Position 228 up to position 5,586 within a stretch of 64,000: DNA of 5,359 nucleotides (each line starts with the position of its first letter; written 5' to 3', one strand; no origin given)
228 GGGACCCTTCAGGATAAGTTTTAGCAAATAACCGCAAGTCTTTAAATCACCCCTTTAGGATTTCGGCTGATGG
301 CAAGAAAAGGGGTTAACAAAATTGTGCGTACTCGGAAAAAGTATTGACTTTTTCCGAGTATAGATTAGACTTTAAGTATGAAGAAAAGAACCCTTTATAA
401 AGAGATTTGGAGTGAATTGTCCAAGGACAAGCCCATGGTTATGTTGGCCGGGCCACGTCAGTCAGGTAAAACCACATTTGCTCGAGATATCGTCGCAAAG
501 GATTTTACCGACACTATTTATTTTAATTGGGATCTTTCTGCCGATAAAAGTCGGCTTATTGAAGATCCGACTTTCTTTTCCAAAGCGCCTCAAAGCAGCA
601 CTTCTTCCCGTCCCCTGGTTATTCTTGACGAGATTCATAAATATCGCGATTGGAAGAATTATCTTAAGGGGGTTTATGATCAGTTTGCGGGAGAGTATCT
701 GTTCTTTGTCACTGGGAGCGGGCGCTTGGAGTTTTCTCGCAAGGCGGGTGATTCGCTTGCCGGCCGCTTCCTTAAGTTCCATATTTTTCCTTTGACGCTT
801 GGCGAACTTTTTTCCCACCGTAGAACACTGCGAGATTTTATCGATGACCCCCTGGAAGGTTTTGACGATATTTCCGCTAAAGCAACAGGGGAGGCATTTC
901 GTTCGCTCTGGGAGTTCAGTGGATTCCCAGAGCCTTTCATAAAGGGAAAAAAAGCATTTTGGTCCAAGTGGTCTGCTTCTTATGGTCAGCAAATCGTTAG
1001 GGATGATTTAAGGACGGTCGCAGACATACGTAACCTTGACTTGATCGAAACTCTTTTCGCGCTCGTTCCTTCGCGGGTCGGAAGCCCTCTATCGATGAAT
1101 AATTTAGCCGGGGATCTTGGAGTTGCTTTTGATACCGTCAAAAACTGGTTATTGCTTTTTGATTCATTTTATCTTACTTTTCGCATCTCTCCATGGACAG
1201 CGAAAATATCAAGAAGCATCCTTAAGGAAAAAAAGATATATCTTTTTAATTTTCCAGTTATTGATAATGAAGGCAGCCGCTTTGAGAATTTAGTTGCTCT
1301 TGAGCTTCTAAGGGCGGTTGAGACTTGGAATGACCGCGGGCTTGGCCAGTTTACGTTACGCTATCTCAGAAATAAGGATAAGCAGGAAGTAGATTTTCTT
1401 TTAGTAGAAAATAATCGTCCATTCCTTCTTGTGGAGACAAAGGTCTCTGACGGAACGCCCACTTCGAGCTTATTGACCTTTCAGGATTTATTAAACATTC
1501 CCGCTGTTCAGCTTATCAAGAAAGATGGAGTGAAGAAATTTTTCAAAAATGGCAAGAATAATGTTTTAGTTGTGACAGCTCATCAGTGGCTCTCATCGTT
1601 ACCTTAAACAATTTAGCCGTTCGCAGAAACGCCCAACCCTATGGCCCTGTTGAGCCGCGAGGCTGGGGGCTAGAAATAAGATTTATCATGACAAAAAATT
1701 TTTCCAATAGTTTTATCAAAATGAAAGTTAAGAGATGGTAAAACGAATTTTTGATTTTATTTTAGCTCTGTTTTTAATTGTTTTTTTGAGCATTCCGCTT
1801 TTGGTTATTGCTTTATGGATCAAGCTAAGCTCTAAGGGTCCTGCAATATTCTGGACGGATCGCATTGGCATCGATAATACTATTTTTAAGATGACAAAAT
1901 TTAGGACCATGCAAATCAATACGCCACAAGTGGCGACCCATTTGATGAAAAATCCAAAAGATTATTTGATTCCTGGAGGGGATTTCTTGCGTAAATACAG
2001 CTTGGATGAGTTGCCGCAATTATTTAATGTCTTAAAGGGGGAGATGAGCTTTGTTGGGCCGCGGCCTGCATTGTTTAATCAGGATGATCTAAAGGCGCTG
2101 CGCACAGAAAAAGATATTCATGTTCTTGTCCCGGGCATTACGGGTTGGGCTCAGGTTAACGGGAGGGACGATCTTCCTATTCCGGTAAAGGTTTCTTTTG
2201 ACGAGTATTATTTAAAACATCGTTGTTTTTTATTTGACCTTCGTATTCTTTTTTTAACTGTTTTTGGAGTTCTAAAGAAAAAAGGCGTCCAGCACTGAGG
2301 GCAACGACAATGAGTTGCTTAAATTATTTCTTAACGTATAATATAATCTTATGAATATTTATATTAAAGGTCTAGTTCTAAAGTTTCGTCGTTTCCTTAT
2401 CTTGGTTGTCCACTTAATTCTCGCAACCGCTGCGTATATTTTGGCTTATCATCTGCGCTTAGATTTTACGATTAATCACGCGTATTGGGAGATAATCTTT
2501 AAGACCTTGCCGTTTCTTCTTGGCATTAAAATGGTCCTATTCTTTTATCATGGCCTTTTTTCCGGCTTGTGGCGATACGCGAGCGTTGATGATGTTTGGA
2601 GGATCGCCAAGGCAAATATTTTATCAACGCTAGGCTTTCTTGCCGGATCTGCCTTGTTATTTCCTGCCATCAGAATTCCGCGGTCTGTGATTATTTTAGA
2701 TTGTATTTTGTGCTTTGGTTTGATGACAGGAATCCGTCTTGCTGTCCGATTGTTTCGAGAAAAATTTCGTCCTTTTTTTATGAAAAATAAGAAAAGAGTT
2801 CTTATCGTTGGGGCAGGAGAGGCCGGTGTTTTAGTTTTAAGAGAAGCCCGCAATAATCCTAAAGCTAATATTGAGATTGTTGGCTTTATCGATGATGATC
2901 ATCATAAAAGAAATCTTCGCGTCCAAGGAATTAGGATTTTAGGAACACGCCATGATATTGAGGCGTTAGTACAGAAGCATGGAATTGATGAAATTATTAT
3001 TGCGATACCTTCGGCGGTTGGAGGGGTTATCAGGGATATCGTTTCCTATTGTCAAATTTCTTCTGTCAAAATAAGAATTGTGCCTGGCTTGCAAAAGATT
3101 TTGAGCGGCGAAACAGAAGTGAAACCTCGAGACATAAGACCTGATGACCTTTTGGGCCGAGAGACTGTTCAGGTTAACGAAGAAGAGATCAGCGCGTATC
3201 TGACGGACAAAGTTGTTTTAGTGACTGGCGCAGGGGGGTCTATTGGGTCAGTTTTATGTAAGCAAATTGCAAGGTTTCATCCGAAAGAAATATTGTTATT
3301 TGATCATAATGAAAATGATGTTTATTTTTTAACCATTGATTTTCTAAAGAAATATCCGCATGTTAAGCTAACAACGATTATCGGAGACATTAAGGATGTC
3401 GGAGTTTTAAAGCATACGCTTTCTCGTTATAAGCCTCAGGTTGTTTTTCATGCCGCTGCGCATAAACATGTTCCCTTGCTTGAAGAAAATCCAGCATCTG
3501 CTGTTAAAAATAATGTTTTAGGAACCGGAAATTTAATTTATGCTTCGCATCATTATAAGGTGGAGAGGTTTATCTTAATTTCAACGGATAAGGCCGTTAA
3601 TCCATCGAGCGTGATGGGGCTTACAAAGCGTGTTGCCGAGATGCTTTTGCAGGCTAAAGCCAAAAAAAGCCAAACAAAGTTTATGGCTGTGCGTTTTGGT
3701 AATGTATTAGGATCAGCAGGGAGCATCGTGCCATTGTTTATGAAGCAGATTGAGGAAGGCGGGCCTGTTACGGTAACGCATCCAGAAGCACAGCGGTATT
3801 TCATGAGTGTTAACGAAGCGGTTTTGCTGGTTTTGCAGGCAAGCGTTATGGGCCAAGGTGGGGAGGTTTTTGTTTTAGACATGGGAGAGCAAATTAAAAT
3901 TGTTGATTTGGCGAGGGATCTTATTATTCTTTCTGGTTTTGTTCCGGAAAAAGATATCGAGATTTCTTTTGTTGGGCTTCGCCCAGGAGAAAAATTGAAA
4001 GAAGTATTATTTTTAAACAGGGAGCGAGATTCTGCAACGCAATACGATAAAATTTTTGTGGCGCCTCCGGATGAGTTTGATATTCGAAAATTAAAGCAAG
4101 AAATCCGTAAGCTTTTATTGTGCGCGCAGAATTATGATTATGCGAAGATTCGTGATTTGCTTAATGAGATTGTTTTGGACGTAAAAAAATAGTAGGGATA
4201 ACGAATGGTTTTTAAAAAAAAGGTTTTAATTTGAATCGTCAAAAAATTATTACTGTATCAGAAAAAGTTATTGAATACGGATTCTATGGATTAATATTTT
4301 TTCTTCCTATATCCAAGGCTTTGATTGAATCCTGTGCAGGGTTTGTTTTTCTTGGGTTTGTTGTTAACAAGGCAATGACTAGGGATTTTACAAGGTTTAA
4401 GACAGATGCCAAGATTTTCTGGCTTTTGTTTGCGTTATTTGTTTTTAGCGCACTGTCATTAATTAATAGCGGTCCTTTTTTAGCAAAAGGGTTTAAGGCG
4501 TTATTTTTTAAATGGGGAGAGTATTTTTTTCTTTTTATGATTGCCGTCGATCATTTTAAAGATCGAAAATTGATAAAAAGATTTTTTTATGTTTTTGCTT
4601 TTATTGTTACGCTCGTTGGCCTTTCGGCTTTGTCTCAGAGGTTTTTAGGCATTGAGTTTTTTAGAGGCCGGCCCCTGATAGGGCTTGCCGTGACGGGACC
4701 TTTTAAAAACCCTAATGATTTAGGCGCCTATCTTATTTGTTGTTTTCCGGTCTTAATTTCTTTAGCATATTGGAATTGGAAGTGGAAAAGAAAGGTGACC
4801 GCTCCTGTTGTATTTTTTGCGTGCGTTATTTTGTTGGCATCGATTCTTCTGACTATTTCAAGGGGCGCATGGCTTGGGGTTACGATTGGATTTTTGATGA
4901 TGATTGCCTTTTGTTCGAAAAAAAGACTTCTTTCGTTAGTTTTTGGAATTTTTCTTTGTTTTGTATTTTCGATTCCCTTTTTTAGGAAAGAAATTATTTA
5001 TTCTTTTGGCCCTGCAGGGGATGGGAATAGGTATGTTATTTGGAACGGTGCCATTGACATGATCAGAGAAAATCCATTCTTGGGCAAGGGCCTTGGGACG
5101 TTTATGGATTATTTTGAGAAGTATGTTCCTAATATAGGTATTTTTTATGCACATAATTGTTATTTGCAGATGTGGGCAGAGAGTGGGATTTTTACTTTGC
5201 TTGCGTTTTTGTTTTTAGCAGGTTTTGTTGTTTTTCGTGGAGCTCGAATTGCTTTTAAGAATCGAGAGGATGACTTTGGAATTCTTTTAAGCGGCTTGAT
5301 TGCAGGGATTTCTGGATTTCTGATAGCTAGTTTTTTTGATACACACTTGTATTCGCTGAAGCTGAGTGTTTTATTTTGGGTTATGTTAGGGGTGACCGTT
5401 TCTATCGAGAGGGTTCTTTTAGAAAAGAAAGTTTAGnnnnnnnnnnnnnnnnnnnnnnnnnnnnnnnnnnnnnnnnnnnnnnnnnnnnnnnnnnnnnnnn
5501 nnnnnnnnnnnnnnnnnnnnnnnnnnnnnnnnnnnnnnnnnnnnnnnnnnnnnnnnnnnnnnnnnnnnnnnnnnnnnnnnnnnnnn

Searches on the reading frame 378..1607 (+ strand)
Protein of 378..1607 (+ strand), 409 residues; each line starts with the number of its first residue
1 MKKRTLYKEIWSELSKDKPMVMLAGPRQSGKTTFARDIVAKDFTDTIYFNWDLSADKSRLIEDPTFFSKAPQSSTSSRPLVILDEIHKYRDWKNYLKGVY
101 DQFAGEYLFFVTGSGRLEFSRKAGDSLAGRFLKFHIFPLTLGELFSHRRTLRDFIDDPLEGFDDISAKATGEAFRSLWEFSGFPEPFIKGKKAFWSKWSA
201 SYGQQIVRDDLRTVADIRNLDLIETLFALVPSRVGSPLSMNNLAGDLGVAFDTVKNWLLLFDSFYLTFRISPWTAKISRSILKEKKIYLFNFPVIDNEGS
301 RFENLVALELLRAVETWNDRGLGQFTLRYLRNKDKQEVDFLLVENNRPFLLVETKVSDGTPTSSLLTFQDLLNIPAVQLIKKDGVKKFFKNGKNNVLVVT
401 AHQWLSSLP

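Call 9: search_protein_families(library=pfam, proteins=[window:378-1607:+], max_evalue=0.001)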
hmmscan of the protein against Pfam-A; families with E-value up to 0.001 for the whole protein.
window:378-1607:+ (409 aa): 2 families
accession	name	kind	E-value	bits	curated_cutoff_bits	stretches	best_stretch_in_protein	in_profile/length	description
PF13173.12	AAA_14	-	4.9e-28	98.2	27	1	18-144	2-128/129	AAA domain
PF13635.12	DUF4143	-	3.5e-23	82.6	28.1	1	209-356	2-159/160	Domain of unknown function (DUF4143)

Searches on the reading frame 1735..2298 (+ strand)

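Call 9: search_protein_families(library=pfam, proteins=[window:1735-2298:+], max_evalue=0.001)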
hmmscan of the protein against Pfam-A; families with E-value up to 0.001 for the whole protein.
window:1735-2298:+ (187 aa): 1 family
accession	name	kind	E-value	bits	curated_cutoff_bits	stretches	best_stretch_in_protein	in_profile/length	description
PF02397.22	Bac_transf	-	1.3e-57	194.7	27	1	3-181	1-179/179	Bacterial sugar transferase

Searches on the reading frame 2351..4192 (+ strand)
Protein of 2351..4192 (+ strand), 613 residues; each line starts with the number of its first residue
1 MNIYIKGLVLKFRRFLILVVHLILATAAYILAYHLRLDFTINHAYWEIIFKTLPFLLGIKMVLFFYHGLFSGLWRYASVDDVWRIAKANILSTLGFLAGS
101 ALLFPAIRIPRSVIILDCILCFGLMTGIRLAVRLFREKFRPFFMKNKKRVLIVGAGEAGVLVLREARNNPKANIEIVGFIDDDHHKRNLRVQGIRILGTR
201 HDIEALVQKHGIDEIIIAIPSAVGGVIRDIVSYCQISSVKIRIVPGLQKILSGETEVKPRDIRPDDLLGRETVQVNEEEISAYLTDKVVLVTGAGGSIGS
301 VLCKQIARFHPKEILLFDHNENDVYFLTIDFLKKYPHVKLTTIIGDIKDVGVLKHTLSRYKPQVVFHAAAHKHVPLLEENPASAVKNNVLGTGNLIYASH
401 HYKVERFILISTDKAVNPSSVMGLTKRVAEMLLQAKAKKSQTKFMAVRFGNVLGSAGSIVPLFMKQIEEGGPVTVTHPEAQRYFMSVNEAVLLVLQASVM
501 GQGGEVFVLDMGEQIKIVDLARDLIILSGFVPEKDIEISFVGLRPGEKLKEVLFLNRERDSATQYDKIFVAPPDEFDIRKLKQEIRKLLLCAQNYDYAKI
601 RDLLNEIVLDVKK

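Call 9: search_protein_families(library=pfam, proteins=[window:2351-4192:+], max_evalue=0.001)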
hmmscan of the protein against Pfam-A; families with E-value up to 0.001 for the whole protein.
window:2351-4192:+ (613 aa): 11 families
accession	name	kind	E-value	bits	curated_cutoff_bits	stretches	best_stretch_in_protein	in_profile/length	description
PF02719.21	Polysacc_synt_2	-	1.8e-115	385.6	20.2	1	289-571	1-291/293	Polysaccharide biosynthesis protein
PF01370.27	Epimerase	-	1.8e-25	90.2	20.9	1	289-508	1-238/240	NAD dependent epimerase/dehydratase family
PF13727.12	CoA_binding_3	-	1.7e-19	70.9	25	1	74-245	9-175/175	CoA-binding domain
PF16363.11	GDP_Man_Dehyd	-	3.5e-17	63.3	27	1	290-414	1-131/332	GDP-mannose 4,6 dehydratase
PF04321.23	RmlD_sub_bind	-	3.6e-12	46.4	27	1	289-476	3-176/287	RmlD substrate binding domain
PF01073.25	3Beta_HSD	-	5.6e-11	42.4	22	1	290-420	1-124/280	3-beta hydroxysteroid dehydrogenase/isomerase family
PF07993.18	NAD_binding_4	-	6.6e-08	32.5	20.1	1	291-418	1-142/258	Male sterility protein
PF17836.7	PglD_N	-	3.6e-05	24.7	23.4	1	149-219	1-65/78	PglD N-terminal domain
PF13460.12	NAD_binding_10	-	0.0002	21.7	27.2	1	293-438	1-126/184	NAD(P)H-binding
PF00899.27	ThiF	-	0.00076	19.1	28.1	0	283-321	17-54/238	ThiF family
PF08659.16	KR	-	0.00082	19.8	22.6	0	289-412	3-136/180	KR domain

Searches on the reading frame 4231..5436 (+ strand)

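Call 9: search_protein_families(library=pfam, proteins=[window:4231-5436:+], max_evalue=0.001)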
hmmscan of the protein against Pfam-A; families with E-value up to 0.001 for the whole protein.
window:4231-5436:+ (401 aa): 1 family
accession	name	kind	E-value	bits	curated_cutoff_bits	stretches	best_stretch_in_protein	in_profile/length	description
PF04932.20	Wzy_C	-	5.5e-21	75.4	31.7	1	196-327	1-149/149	O-Antigen ligase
